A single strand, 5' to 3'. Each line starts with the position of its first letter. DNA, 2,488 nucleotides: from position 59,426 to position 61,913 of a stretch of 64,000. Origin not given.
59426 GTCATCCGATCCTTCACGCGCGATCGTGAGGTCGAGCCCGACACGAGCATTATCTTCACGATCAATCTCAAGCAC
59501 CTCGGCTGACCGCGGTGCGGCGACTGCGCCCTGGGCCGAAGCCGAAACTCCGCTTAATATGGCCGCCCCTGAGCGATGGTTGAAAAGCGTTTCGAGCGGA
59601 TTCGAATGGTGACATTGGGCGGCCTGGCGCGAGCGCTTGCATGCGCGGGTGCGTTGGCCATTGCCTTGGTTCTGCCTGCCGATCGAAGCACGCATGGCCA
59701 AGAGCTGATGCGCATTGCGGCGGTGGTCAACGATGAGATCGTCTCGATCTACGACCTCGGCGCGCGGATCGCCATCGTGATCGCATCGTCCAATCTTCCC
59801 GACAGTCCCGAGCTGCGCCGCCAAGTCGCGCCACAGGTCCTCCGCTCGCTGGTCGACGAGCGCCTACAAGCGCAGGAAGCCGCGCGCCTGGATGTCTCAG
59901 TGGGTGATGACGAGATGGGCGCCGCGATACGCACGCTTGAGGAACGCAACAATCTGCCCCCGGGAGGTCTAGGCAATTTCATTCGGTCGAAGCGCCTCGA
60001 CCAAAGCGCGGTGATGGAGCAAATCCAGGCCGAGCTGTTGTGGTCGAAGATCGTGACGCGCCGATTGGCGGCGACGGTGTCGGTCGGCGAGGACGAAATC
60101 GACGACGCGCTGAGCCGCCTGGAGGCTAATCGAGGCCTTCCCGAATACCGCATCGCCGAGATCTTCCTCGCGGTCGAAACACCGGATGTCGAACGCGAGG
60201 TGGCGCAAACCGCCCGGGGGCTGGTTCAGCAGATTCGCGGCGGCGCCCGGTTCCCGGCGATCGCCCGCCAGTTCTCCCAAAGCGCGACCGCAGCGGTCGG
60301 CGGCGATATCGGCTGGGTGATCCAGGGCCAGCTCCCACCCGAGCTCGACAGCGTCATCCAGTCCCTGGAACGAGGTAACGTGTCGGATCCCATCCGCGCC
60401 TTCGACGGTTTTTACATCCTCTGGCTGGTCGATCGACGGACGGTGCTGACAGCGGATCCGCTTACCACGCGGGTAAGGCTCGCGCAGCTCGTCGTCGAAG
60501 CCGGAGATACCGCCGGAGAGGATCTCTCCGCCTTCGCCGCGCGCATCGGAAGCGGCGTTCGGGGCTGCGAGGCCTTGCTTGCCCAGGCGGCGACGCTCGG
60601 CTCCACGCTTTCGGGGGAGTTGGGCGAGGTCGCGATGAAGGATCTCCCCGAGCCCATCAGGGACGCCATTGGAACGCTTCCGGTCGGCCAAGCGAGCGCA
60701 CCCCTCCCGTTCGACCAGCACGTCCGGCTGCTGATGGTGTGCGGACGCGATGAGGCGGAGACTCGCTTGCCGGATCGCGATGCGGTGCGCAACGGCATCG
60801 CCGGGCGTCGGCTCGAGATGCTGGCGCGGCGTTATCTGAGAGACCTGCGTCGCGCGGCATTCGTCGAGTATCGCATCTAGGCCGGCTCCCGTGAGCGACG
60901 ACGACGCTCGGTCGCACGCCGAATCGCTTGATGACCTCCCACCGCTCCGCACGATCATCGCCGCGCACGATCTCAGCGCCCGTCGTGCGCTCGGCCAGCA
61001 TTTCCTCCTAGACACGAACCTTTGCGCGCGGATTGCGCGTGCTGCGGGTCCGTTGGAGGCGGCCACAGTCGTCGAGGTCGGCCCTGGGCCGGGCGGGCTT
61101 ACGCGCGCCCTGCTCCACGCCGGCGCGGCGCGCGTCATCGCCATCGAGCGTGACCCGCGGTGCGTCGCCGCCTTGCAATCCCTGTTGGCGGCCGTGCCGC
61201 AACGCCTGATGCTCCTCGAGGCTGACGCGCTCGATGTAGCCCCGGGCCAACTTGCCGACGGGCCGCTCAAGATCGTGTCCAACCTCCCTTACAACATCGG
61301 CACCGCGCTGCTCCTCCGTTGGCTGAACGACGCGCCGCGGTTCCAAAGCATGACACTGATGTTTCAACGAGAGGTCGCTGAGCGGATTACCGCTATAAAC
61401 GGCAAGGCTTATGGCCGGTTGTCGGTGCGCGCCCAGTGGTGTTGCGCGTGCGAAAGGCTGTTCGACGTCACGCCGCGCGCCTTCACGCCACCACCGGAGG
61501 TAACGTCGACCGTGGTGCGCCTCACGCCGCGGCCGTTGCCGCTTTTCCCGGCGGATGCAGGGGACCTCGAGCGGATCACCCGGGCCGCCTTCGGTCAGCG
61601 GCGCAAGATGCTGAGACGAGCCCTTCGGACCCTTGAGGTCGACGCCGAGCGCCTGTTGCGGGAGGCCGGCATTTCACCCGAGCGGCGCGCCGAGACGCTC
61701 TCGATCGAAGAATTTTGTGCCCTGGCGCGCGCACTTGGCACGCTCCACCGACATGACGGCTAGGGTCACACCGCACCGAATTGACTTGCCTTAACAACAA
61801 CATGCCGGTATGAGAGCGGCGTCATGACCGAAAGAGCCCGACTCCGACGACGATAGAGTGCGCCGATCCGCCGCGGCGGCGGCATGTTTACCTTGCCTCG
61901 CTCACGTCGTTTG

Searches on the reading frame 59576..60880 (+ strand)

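Call 8: search_protein_families(library=pfam, proteins=[window:59576-60880:+])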
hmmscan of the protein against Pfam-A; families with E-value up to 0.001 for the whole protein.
window:59576-60880:+ (434 aa): 7 families
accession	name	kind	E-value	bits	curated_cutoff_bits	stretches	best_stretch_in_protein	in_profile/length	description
PF00639.27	Rotamase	-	1e-18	68.5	21.7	1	204-284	13-95/97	PPIC-type PPIASE domain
PF13616.12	Rotamase_3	-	2.6e-13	51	22.5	1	190-286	15-114/116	PPIC-type PPIASE domain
PF09312.16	SurA_N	-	9.8e-12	45.5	30.8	1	46-159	3-117/118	SurA N-terminal domain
PF13145.12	Rotamase_2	-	6.2e-09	37.1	27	1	210-288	44-109/121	PPIC-type PPIASE domain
PF13624.11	SurA_N_3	-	3.2e-07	30.8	27.2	1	24-159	18-161/162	SurA-like N-terminal domain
PF13623.11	SurA_N_2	-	3e-06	27.6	28.5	1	38-123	33-124/145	SurA-like N-terminal domain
PF17946.7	RecC_C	-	0.00046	20.6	22.6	0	94-195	58-144/202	RecC C-terminal domain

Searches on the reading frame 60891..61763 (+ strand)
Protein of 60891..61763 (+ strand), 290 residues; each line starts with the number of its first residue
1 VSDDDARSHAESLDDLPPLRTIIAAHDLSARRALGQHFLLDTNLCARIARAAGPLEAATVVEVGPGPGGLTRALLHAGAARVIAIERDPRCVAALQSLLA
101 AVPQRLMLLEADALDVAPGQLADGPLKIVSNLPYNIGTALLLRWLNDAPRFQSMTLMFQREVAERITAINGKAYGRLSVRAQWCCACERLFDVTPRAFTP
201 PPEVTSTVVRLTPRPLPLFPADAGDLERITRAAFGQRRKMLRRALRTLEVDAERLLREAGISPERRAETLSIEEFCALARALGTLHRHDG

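Call 8: search_protein_families(library=pfam, proteins=[window:60891-61763:+])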
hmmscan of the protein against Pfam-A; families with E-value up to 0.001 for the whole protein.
window:60891-61763:+ (290 aa): 2 families
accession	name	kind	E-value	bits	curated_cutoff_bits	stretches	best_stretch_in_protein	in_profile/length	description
PF00398.26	RrnaAD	-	2.7e-52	177.9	24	1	29-280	3-259/263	Ribosomal RNA adenine dimethylase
PF13649.12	Methyltransf_25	-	0.00011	23.2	27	1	60-117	1-59/97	Methyltransferase domain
